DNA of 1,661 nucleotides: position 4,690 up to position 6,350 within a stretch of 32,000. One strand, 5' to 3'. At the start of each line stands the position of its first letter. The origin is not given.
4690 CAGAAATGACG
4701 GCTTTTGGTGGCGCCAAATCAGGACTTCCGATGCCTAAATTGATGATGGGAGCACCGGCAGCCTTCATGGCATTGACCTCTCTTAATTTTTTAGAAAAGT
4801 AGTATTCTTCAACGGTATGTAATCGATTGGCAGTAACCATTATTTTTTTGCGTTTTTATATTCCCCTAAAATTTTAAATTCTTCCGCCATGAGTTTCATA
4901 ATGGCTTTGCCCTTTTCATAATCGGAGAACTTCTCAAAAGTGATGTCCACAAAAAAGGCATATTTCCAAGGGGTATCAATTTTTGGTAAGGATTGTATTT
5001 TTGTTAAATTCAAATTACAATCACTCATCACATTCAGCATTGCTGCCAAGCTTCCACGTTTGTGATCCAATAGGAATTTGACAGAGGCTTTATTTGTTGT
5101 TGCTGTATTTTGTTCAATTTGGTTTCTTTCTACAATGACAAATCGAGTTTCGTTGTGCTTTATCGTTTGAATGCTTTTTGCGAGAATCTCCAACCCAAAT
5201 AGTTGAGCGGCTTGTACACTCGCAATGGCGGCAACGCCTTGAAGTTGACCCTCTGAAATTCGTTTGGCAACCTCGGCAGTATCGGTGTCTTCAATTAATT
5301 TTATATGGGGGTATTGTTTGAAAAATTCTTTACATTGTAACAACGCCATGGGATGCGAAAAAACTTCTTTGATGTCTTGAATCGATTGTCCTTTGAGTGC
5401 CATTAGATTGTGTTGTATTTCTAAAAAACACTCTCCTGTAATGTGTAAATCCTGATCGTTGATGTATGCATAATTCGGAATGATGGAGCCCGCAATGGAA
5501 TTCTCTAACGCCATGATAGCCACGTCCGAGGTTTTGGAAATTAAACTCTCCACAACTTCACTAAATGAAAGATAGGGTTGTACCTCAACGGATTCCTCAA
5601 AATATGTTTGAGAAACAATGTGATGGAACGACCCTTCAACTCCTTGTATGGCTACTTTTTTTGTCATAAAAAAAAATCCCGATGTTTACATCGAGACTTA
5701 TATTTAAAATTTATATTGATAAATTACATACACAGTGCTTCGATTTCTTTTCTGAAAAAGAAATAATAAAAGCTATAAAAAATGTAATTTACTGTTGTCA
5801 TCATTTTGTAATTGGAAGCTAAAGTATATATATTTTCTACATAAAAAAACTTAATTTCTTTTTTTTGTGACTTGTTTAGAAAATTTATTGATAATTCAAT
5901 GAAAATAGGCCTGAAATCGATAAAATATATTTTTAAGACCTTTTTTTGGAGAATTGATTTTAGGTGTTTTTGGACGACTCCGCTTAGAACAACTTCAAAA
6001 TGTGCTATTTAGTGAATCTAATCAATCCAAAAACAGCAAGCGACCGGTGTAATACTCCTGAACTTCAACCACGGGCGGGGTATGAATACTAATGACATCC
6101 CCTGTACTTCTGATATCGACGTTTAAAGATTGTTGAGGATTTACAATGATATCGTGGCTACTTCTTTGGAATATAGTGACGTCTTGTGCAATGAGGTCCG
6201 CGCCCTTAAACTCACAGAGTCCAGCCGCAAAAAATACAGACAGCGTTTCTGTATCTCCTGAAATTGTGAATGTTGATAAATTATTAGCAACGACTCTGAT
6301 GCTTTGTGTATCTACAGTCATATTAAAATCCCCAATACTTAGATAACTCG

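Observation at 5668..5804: Phe/Tyr-rich leader ORF plus terminator abutting pheA: candidate ribosome-mediated attenuator of the aromatic operon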

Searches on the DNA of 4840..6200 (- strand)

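Call 4: search_rna_families(source=window, start=5400, end=6200, threshold=evalue, max_evalue=10, show_alignments=3)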
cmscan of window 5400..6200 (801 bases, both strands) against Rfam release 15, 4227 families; matches with E-value up to 10: 8.
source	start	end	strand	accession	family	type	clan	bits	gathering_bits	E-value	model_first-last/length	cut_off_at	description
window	5667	5764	-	RF00515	PyrR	Cis-reg;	-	26.9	54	0.19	1-115/115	no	PyrR binding site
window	5599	5723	-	RF01601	plasmodium_snoR26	Gene; snRNA; snoRNA; CD-box;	-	23.4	50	3.4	1-160/160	no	small nucleolar RNA snoR26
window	5665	5751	-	RF02053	STnc430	Gene; sRNA;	-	20.1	47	1.6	1-162/162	no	Enterobacterial sRNA STnc430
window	5871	5919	+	RF01125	sR4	Gene; snRNA; snoRNA; CD-box;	-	19.3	50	0.071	1-56/56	no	Small nucleolar RNA sR4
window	5544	5708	+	RF02053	STnc430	Gene; sRNA;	-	17.6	47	5.3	1-162/162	no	Enterobacterial sRNA STnc430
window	5672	5749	-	RF02701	PsrR1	Gene; sRNA;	-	16.4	42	3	1-79/79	no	Photosynthesis regulatory RNA1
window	5899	5925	+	RF01694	Bacteroides-1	Gene; sRNA;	-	15.8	43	9.3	1-82/82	no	Bacteroides-1 RNA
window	5669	5744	-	RF02617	SSRC10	Gene; sRNA;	-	14.5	56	6.1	1-113/113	no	Streptococcus sRNA 10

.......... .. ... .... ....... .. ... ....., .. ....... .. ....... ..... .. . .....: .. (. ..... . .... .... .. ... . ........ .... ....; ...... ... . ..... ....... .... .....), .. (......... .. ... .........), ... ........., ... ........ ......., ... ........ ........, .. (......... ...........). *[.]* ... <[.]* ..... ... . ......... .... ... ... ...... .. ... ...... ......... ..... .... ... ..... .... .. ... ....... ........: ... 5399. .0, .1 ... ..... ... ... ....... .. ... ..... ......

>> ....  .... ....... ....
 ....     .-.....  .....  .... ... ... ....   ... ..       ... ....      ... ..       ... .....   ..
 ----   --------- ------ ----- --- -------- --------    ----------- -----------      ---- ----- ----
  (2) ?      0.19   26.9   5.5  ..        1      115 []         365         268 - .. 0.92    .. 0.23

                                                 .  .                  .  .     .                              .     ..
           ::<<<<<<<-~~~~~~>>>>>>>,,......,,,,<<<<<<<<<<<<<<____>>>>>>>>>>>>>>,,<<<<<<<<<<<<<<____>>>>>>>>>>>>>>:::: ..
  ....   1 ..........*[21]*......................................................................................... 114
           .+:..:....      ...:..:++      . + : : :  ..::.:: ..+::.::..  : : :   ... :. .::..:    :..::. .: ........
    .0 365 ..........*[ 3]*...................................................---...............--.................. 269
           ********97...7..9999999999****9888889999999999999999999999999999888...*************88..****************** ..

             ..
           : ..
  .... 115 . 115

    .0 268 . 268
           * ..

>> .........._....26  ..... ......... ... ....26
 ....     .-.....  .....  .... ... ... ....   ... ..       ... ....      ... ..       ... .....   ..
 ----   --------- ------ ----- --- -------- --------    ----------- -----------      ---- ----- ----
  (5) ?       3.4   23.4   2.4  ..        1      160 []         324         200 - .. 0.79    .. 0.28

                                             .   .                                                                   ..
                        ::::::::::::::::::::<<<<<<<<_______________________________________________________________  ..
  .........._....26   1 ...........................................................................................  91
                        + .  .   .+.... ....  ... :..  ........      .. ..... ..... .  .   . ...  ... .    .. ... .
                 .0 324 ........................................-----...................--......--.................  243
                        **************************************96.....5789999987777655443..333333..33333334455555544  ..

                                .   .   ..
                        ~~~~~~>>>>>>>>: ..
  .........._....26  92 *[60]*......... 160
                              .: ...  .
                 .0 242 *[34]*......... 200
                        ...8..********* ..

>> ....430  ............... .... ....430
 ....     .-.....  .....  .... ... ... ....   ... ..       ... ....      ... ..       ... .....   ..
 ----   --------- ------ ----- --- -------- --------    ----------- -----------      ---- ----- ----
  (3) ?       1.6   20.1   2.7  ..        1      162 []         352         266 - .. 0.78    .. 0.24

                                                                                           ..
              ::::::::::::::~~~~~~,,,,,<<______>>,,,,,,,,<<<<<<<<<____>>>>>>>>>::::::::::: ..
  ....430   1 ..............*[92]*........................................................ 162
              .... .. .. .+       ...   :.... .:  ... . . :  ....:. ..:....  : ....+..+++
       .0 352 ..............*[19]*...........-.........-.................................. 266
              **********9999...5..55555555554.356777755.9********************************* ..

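Call 37: build_rna_model(alignment_id=A2)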
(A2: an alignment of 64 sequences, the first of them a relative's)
Model R1 built from alignment A2 (64 sequences, 155 columns); structure: RNAalifold consensus.
model positions 140; base pairs 18; branch points 1; effective number of sequences 2.55; information 0.59 bits per position. Calibrated on 0.2 Mb of random sequence (short: E-values are rough).
structure used (alignment columns):
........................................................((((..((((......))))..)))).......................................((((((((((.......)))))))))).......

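Call 38: search_with_rna_model(model_id=R1, source=window, max_evalue=10, show_alignments=1)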
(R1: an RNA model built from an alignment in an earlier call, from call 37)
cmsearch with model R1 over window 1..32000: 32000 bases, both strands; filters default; matches with E-value up to 10: 8.
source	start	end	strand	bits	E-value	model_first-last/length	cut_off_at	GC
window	5668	5810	-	108.5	2.1e-17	1-140/140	no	0.22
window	21155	21290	+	22.6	0.067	1-140/140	no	0.31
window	27210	27365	+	21.6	0.1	1-140/140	no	0.33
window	17116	17237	+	20.7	0.15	1-140/140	no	0.3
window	11037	11144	+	18.1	0.45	1-140/140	no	0.29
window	5543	5705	+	16.8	0.77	1-140/140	no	0.35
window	6726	6777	-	12.8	4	1-140/140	no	0.23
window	28114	28164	-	12.1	5.4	1-140/140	no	0.24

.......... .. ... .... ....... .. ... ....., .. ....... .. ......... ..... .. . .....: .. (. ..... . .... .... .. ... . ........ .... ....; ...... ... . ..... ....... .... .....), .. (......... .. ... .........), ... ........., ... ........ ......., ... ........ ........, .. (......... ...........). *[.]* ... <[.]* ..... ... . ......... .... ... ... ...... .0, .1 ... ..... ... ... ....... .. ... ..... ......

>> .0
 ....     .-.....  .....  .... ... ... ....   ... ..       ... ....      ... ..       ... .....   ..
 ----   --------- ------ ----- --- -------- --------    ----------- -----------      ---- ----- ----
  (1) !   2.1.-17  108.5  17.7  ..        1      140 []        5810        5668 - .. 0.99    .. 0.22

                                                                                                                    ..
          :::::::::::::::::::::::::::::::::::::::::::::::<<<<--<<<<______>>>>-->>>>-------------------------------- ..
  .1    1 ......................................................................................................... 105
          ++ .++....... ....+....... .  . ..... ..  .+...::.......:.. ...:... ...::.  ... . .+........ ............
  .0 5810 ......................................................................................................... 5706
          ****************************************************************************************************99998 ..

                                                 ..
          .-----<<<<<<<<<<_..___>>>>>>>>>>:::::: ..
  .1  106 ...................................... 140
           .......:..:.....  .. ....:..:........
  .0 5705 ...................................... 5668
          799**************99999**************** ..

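Call 39: search_with_rna_model(model_id=R1, sources=[L001, L002, L003, L004, L005, L006, L007, L008, L009, L010, L011, L012, L013, L014, L015, L020], max_evalue=0.01)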
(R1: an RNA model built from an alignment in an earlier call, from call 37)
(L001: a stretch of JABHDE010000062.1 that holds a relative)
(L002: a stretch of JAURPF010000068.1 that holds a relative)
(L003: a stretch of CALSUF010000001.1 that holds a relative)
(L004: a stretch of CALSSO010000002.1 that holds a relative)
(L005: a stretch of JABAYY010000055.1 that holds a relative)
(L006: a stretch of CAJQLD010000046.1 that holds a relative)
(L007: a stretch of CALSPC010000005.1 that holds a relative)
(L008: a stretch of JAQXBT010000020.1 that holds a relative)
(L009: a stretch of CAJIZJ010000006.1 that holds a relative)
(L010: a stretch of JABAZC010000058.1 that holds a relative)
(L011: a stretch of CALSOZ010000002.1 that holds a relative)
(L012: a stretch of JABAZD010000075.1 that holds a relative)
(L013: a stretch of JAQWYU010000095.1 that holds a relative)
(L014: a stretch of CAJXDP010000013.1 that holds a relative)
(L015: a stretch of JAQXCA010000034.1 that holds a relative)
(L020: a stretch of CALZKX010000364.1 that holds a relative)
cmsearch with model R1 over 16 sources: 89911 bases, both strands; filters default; matches with E-value up to 0.01: 16.
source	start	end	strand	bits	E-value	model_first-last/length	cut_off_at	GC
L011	2358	2500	+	118.6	8.9e-19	1-140/140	no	0.24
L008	2358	2500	+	117.1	1.7e-18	1-140/140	no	0.24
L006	2358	2500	+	114.8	4.4e-18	1-140/140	no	0.24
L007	2358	2500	+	113.4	7.6e-18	1-140/140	no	0.23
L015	2358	2500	+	111.8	1.5e-17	1-140/140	no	0.22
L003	2358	2500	+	106.6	1.3e-16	1-140/140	no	0.22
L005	2358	2500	+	103.9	4.1e-16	1-140/140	no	0.23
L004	2358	2500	+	103.7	4.4e-16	1-140/140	no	0.22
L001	2358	2500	+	102.2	8.1e-16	1-140/140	no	0.22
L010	2358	2500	+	97.5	5.6e-15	1-140/140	no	0.2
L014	2358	2500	+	97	7.1e-15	1-140/140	no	0.2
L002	2123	2265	+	96.4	9.2e-15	1-140/140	no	0.22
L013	2358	2500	+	96.1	1e-14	1-140/140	no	0.19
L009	2357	2500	+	90.2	1.2e-13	1-140/140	no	0.19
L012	2358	2500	+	90.2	1.2e-13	1-140/140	no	0.17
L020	1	83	+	77.4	2.5e-11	58-140/140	5'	0.25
